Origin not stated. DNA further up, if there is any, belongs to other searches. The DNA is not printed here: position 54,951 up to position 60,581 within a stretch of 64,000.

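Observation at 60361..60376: G16 homopolymer inside the signal-peptide-coding 5' end of the giant FN3 gene: candidate slipped-strand ON/OFF switch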

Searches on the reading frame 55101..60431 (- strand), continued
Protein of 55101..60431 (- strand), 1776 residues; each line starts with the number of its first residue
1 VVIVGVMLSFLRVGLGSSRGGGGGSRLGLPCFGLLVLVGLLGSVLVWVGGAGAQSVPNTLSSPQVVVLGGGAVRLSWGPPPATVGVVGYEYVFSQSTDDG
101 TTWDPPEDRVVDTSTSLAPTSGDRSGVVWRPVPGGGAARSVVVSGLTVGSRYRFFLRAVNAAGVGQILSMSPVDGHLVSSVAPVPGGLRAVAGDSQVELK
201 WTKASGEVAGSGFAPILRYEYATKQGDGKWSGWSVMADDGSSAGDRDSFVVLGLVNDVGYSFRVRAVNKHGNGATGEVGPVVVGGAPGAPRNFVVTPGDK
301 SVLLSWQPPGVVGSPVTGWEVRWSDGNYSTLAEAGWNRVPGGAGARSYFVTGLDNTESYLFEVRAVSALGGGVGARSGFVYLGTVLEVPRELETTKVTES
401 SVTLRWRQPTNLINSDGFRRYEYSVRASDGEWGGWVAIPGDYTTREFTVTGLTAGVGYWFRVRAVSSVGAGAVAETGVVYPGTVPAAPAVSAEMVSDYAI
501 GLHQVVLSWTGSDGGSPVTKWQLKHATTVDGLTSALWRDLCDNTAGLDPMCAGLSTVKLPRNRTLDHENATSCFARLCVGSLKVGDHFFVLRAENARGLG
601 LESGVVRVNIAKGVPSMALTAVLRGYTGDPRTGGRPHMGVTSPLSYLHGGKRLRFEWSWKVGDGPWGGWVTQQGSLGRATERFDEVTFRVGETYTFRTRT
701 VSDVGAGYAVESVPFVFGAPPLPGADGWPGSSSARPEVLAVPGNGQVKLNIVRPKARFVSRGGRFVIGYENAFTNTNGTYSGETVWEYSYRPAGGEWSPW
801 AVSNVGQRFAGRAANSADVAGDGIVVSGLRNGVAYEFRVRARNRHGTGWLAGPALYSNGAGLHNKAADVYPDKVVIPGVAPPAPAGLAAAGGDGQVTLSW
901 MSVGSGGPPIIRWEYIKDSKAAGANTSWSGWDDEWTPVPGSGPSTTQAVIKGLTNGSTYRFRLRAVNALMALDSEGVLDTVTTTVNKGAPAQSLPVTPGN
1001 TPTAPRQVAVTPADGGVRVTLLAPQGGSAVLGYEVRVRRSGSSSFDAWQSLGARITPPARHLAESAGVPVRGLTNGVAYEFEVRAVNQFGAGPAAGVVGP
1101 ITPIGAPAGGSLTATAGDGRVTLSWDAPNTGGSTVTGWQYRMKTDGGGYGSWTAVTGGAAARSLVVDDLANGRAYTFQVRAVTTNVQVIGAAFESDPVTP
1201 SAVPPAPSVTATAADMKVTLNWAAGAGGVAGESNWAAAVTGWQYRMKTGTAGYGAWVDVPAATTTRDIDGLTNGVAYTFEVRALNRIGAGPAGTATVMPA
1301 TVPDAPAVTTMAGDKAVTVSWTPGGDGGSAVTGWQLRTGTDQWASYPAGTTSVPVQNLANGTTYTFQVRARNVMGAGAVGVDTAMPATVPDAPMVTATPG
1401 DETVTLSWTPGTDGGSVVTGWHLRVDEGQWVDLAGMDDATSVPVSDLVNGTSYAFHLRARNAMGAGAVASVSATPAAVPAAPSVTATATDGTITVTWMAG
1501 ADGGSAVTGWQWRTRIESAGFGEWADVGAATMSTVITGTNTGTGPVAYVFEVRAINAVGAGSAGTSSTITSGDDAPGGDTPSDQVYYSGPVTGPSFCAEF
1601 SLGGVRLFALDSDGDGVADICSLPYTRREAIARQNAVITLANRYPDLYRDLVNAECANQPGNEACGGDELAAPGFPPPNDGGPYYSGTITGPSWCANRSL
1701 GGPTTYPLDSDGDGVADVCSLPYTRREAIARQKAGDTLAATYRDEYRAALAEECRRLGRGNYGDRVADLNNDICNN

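Call 33: list_cluster_members(proteins=[P0001, P0002, P0003, P0004, P0005, P0006, P0007, P0008, P0009, P0010])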
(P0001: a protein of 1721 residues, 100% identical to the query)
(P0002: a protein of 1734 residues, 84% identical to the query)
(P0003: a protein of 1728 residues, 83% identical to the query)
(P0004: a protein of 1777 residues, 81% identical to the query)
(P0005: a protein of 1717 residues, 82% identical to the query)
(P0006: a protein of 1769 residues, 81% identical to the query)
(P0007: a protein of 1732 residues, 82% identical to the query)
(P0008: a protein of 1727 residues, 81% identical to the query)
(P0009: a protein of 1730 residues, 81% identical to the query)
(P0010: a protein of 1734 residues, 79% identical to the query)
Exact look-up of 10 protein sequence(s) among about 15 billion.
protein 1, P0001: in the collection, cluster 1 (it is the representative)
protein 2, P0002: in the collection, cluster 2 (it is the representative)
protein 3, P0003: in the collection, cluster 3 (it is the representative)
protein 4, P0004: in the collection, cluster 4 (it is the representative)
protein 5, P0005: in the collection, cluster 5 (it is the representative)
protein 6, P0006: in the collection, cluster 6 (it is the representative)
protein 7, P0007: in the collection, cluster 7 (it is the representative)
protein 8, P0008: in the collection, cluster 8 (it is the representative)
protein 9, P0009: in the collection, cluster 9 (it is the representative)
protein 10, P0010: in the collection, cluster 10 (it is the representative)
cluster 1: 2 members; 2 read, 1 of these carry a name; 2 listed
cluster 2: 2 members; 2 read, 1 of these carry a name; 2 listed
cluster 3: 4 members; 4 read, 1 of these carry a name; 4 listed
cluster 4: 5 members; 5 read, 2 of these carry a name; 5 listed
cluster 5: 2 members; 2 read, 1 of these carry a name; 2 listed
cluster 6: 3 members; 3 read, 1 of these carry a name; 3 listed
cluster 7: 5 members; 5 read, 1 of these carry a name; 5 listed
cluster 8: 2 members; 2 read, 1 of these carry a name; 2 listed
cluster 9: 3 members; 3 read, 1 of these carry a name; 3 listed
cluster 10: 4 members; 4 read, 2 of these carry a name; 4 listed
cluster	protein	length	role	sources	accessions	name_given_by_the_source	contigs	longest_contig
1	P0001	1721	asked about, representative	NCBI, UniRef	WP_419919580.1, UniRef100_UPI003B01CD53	fibronectin type III domain-containing protein [Candidatus Poriferisocius sp.] | fibronectin type III domain-containing protein n=1 Tax=Candidatus Poriferisocius sp. ...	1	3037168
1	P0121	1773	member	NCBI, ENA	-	-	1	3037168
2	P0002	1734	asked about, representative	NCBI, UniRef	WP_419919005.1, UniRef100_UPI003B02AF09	fibronectin type III domain-containing protein [Candidatus Poriferisocius sp.] | fibronectin type III domain-containing protein n=1 Tax=Candidatus Poriferisocius sp. ...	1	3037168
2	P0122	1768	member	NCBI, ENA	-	-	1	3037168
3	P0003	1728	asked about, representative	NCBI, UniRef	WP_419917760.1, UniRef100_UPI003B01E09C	fibronectin type III domain-containing protein [Candidatus Poriferisocius sp.] | fibronectin type III domain-containing protein n=1 Tax=Candidatus Poriferisocius sp. ...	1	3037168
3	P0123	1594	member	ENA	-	-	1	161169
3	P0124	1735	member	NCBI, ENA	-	-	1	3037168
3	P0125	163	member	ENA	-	-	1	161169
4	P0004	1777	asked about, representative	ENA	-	-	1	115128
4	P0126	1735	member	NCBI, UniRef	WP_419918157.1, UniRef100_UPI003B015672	fibronectin type III domain-containing protein [Candidatus Poriferisocius sp.] | fibronectin type III domain-containing protein n=1 Tax=Candidatus Poriferisocius sp. ...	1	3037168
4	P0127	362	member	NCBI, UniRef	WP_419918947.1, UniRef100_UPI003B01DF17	fibronectin type III domain-containing protein [Candidatus Poriferisocius sp.] | fibronectin type III domain-containing protein n=1 Tax=Candidatus Poriferisocius sp. ...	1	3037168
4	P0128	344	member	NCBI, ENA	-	-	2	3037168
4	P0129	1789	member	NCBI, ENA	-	-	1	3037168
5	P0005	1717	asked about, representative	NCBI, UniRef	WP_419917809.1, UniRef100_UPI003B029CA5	fibronectin type III domain-containing protein [Candidatus Poriferisocius sp.] | fibronectin type III domain-containing protein n=1 Tax=Candidatus Poriferisocius sp. ...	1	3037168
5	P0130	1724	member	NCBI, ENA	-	-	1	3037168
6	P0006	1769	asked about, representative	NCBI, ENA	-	-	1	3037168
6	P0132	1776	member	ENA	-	-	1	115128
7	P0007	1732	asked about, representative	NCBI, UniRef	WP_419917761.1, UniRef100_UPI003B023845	fibronectin type III domain-containing protein [Candidatus Poriferisocius sp.] | fibronectin type III domain-containing protein n=1 Tax=Candidatus Poriferisocius sp. ...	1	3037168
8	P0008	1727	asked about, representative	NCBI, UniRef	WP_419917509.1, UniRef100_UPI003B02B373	fibronectin type III domain-containing protein [Candidatus Poriferisocius sp.] | fibronectin type III domain-containing protein n=1 Tax=Candidatus Poriferisocius sp. ...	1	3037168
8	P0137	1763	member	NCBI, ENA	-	-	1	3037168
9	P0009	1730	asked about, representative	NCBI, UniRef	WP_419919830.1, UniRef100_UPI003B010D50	fibronectin type III domain-containing protein [Candidatus Poriferisocius sp.] | fibronectin type III domain-containing protein n=1 Tax=Candidatus Poriferisocius sp. ...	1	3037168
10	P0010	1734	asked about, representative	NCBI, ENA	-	-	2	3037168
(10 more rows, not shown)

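Call 35: list_cluster_members(proteins=[P0011, P0012, P0013, P0014, P0015, P0016, P0017, P0018, P0019, P0020])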
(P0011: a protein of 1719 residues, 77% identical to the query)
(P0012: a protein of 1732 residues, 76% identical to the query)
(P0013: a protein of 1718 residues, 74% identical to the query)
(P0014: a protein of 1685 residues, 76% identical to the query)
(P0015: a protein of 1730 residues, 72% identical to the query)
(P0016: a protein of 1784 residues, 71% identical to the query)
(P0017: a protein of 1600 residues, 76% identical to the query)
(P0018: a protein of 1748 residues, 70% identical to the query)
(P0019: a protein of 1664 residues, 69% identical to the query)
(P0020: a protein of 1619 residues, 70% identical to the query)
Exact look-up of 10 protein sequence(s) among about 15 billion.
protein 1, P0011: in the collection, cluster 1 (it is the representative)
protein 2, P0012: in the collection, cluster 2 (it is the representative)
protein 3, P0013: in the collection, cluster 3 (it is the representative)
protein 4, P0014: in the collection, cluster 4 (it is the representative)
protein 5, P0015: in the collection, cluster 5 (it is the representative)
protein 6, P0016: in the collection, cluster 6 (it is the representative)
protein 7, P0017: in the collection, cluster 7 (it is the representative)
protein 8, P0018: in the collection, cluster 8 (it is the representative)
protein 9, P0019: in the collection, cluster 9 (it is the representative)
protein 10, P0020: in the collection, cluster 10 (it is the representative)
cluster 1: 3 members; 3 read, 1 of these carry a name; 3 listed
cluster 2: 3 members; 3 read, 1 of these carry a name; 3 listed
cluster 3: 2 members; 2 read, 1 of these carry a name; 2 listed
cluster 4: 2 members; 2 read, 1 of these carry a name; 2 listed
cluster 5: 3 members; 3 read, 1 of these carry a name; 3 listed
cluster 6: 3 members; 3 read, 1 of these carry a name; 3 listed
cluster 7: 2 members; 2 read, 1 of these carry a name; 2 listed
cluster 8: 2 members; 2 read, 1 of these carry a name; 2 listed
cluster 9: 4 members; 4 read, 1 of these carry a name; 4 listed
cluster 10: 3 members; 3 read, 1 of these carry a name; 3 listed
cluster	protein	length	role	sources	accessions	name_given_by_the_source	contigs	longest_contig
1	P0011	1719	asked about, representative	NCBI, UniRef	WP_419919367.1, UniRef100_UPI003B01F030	fibronectin type III domain-containing protein [Candidatus Poriferisocius sp.] | fibronectin type III domain-containing protein n=1 Tax=Candidatus Poriferisocius sp. ...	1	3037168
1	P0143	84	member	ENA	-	-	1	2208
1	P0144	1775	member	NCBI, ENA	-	-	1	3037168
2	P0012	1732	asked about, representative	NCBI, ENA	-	-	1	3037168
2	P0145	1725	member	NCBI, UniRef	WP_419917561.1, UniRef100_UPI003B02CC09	fibronectin type III domain-containing protein [Candidatus Poriferisocius sp.] | fibronectin type III domain-containing protein n=1 Tax=Candidatus Poriferisocius sp. ...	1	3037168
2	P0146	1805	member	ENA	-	-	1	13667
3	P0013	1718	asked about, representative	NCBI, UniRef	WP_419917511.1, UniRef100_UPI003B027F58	fibronectin type III domain-containing protein [Candidatus Poriferisocius sp.] | fibronectin type III domain-containing protein n=1 Tax=Candidatus Poriferisocius sp. ...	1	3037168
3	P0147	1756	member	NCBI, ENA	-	-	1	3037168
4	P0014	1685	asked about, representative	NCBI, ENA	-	-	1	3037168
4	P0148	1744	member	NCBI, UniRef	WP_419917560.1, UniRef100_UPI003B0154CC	fibronectin type III domain-containing protein [Candidatus Poriferisocius sp.] | fibronectin type III domain-containing protein n=1 Tax=Candidatus Poriferisocius sp. ...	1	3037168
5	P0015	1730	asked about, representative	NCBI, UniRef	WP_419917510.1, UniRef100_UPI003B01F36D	fibronectin type III domain-containing protein [Candidatus Poriferisocius sp.] | fibronectin type III domain-containing protein n=1 Tax=Candidatus Poriferisocius sp. ...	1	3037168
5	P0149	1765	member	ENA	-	-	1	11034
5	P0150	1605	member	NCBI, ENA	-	-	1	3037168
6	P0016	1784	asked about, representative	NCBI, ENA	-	-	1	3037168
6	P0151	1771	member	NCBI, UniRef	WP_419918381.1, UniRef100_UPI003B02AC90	fibronectin type III domain-containing protein [Candidatus Poriferisocius sp.] | fibronectin type III domain-containing protein n=1 Tax=Candidatus Poriferisocius sp. ...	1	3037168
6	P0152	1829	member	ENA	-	-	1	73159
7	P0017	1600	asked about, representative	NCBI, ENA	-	-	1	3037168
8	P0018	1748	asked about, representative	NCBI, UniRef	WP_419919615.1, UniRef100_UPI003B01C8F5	fibronectin type III domain-containing protein [Candidatus Poriferisocius sp.] | fibronectin type III domain-containing protein n=1 Tax=Candidatus Poriferisocius sp. ...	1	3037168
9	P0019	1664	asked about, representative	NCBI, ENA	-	-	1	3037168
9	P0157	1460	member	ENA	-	-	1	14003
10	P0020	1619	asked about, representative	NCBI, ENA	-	-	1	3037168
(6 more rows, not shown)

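Call 36: list_cluster_members(proteins=[P0021, P0022, P0023, P0029, P0039, P0024, P0026, P0035])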
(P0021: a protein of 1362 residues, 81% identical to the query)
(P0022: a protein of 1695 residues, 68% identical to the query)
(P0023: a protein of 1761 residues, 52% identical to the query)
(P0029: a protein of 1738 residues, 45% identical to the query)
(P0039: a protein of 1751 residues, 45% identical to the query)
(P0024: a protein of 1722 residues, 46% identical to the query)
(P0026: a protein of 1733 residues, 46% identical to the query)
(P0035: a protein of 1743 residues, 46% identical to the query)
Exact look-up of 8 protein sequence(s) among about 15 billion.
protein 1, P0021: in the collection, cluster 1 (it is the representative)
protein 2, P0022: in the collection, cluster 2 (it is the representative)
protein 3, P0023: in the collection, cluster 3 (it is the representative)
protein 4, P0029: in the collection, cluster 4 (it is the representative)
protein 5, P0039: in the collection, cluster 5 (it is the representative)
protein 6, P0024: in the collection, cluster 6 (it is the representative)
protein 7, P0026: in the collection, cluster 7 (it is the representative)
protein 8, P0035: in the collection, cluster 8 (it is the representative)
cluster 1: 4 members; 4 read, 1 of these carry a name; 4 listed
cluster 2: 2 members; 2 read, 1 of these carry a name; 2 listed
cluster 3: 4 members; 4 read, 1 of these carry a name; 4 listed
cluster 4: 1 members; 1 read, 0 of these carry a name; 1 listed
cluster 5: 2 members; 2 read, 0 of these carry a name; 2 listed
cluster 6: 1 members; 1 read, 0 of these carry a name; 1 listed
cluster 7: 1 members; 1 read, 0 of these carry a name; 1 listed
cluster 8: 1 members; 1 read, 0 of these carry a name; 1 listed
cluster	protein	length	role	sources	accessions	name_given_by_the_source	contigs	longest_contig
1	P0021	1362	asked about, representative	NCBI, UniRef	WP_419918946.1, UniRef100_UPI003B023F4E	fibronectin type III domain-containing protein [Candidatus Poriferisocius sp.] | fibronectin type III domain-containing protein n=1 Tax=Candidatus Poriferisocius sp. ...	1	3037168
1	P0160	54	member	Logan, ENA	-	-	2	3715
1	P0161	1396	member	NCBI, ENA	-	-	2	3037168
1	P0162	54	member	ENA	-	-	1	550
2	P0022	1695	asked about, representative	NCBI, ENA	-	-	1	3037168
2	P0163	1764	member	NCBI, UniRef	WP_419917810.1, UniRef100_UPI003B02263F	fibronectin type III domain-containing protein [Candidatus Poriferisocius sp.] | fibronectin type III domain-containing protein n=1 Tax=Candidatus Poriferisocius sp. ...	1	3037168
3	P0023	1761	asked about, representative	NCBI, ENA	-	-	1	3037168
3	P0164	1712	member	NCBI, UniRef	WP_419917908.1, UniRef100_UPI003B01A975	fibronectin type III domain-containing protein [Candidatus Poriferisocius sp.] | fibronectin type III domain-containing protein n=1 Tax=Candidatus Poriferisocius sp. ...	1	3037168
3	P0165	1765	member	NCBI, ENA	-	-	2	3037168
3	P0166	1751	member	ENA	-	-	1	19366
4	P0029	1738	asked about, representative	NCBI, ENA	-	-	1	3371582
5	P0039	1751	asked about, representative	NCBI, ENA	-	-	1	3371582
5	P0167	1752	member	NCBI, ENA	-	-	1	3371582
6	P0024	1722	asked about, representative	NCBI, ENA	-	-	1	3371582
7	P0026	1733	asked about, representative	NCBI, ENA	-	-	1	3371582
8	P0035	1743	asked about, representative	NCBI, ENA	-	-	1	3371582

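Call 38: find_encoding_contigs(protein=P0146, flank=3000, max_places=3)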
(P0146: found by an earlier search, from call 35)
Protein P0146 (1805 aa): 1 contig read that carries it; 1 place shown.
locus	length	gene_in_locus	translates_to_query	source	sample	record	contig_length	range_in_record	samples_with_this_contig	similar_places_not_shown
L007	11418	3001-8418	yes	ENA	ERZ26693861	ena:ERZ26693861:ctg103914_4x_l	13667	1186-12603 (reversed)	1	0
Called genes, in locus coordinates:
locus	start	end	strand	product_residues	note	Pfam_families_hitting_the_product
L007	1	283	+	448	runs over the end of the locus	?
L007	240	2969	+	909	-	PF00041:fn3 (weak), PF16656:Pur_ac_phosph_N (faint), PF25059:FN3_DSCAM-DSCAML_C (faint), PF07495:Y_Y_Y (faint), PF00041:fn3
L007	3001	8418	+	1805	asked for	PF16656:Pur_ac_phosph_N (faint), PF24489:Ig_J_second (faint), PF25059:FN3_DSCAM-DSCAML_C (faint), PF00041:fn3 (weak), PF21605:CRLF2-like_D2 (faint), PF00041:fn3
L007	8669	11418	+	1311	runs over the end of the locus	?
